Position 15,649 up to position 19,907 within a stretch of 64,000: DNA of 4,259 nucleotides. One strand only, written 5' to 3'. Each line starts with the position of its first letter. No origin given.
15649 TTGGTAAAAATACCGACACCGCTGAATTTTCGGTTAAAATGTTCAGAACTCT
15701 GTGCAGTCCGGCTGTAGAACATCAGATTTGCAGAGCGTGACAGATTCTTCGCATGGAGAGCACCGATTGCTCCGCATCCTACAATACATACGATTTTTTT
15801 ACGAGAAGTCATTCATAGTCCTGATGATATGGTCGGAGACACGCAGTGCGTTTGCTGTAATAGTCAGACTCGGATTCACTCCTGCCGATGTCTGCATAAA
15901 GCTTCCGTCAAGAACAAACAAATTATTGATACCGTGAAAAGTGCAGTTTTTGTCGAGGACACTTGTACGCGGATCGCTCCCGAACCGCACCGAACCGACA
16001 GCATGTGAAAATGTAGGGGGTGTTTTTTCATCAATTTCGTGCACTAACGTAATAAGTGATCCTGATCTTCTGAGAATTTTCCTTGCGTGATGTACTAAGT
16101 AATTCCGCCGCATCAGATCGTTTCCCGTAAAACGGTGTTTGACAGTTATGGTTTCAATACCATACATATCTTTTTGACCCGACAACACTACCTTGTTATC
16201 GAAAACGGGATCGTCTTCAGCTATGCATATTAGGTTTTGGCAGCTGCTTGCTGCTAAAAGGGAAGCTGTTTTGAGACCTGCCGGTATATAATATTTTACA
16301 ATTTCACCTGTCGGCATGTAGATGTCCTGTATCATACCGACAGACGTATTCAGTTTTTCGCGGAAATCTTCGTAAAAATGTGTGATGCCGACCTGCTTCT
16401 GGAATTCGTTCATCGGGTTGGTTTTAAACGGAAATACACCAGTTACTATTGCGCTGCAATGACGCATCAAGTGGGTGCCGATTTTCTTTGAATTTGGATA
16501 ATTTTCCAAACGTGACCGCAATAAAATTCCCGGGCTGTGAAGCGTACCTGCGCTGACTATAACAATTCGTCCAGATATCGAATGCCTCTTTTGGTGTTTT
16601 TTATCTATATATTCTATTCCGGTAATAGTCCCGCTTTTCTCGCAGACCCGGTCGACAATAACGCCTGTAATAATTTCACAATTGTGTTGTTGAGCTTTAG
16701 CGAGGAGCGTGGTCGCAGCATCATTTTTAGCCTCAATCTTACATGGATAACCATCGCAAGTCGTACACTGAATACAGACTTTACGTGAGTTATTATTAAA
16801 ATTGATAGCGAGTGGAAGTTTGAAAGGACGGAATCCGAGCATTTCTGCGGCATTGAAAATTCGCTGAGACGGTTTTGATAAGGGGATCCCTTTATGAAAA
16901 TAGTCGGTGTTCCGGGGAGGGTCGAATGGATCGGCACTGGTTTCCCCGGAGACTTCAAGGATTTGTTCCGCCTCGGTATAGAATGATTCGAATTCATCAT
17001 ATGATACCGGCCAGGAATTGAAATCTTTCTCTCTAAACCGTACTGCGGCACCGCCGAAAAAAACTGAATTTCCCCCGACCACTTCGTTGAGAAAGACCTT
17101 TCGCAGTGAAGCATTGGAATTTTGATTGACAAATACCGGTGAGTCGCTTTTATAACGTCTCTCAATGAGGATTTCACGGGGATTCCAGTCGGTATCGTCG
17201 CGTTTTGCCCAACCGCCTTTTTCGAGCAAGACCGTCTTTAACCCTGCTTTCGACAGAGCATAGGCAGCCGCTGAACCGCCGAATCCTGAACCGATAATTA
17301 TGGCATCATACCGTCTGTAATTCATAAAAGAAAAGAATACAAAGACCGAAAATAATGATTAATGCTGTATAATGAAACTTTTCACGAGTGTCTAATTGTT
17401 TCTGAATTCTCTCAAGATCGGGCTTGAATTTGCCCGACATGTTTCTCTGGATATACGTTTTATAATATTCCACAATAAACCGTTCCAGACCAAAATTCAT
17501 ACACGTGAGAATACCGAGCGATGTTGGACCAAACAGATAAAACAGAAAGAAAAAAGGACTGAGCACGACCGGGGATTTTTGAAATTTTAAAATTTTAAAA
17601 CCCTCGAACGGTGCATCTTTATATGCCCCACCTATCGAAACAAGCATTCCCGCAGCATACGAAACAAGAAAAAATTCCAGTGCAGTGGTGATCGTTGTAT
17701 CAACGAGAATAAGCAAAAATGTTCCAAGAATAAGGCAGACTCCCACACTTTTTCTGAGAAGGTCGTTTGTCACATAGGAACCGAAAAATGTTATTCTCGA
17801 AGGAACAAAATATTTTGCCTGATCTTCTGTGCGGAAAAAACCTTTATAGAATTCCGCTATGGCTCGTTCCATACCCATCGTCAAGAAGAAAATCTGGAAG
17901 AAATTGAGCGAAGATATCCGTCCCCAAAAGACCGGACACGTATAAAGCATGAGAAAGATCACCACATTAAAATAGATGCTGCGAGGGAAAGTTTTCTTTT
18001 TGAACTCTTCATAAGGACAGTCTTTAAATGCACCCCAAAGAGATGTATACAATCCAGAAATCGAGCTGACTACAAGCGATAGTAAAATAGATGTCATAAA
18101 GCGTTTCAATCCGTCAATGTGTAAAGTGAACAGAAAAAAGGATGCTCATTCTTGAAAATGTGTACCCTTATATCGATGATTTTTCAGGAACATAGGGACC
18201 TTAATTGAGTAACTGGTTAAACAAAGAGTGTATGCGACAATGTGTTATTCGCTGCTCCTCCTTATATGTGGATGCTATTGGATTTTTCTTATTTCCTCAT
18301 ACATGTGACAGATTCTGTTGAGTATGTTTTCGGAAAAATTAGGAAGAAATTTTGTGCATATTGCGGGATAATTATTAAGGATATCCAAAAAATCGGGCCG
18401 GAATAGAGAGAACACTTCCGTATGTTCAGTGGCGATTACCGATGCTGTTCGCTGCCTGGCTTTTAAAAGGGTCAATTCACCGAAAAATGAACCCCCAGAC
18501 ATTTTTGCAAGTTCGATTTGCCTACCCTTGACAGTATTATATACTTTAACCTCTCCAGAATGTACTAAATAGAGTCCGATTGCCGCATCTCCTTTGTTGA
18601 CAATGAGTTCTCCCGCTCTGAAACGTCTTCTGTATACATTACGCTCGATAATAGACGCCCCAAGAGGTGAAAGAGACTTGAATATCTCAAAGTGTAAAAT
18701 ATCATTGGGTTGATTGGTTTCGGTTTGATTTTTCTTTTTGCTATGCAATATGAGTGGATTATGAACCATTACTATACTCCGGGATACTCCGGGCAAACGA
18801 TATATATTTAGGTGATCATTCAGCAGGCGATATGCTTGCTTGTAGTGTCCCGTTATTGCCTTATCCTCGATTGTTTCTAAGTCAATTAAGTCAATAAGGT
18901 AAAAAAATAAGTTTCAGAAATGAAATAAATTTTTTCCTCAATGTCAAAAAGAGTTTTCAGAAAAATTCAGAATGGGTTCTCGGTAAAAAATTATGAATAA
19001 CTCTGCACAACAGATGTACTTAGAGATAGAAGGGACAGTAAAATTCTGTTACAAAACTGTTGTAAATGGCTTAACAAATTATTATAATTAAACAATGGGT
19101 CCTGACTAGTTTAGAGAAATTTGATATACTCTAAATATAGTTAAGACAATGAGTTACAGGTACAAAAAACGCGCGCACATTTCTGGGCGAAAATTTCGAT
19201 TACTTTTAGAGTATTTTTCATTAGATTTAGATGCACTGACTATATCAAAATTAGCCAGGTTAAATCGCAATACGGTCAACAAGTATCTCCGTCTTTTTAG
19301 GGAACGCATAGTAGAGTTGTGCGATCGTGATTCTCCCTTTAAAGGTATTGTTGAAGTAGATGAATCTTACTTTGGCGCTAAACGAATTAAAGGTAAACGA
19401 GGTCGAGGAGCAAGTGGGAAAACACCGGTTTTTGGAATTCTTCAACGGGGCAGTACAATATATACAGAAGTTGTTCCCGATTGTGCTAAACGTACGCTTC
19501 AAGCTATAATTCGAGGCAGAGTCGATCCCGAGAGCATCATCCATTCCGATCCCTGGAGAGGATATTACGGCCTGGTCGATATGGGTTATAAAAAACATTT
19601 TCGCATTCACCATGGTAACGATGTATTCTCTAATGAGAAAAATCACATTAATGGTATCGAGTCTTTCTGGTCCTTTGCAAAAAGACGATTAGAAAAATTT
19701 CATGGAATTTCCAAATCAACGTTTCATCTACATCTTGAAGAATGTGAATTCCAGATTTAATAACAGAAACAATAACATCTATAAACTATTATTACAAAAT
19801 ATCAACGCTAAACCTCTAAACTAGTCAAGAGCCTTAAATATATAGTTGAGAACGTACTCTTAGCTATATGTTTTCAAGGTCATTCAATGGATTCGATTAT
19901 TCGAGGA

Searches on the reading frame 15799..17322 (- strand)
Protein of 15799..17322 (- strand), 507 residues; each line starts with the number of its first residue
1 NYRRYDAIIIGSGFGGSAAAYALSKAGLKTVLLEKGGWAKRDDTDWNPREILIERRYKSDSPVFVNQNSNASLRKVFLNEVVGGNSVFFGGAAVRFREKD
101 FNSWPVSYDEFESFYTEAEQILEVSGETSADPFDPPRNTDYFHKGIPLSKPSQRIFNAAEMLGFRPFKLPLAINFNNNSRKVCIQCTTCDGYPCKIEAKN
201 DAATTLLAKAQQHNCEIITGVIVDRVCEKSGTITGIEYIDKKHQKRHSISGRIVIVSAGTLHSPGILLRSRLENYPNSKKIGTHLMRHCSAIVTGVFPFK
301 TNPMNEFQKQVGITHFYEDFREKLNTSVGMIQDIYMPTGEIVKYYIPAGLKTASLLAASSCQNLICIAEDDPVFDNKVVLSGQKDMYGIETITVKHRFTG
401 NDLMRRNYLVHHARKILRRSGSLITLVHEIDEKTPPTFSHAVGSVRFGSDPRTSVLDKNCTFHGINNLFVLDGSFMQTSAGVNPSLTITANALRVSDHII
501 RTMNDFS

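Call 48: search_protein_families(library=pfam, max_evalue=0.00001, proteins=[window:15799-17322:-])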
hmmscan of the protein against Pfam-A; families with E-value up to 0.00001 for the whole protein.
window:15799-17322:- (507 aa): 6 families
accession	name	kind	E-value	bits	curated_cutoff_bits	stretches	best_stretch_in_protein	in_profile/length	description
PF00732.25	GMC_oxred_N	-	2.2e-20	73.9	23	1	18-288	14-216/218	GMC oxidoreductase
PF05199.19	GMC_oxred_C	-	6.8e-19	69.3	24.6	1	375-492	4-139/139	GMC oxidoreductase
PF00890.30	FAD_binding_2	-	1.5e-09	38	20.4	1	6-37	1-32/414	FAD binding domain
PF01266.30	DAO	-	1.5e-08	35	27.9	1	6-39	1-34/353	FAD dependent oxidoreductase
PF13450.12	NAD_binding_8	-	1.8e-06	28.6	21.9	1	9-37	1-33/68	NAD(P)-binding Rossmann-like domain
PF12831.13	FAD_oxidored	-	5.7e-06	26.3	27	0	6-38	1-33/416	FAD dependent oxidoreductase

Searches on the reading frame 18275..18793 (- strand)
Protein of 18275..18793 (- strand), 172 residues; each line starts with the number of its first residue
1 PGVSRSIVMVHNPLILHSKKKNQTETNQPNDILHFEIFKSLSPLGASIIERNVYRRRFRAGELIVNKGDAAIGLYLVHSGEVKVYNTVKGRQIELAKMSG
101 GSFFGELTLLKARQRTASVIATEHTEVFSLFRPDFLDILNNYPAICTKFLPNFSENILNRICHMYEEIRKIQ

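Call 11: search_protein_families(library=pfam, proteins=[window:18275-18793:-])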
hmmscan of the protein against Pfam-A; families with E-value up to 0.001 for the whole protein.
window:18275-18793:- (172 aa): 1 family
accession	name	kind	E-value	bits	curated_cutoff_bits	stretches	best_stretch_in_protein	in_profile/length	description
PF00027.35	cNMP_binding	-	3.3e-22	78.7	27.5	1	55-142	1-89/89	Cyclic nucleotide-binding domain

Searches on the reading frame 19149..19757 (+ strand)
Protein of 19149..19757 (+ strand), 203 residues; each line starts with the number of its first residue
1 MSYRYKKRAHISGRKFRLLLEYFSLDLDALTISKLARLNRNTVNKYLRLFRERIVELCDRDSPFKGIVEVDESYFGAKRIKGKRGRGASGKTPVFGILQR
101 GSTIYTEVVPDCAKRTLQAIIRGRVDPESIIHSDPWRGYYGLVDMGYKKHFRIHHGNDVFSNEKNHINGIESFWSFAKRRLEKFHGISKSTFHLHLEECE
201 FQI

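Call 48: search_protein_families(library=pfam, max_evalue=0.00001, proteins=[window:19149-19757:+])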
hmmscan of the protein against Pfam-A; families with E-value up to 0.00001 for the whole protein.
window:19149-19757:+ (203 aa): 1 family
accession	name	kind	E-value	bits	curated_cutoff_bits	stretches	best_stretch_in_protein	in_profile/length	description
PF12762.13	DDE_Tnp_IS1595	-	3.1e-29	102.4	27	1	65-202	3-151/153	ISXO2-like transposase domain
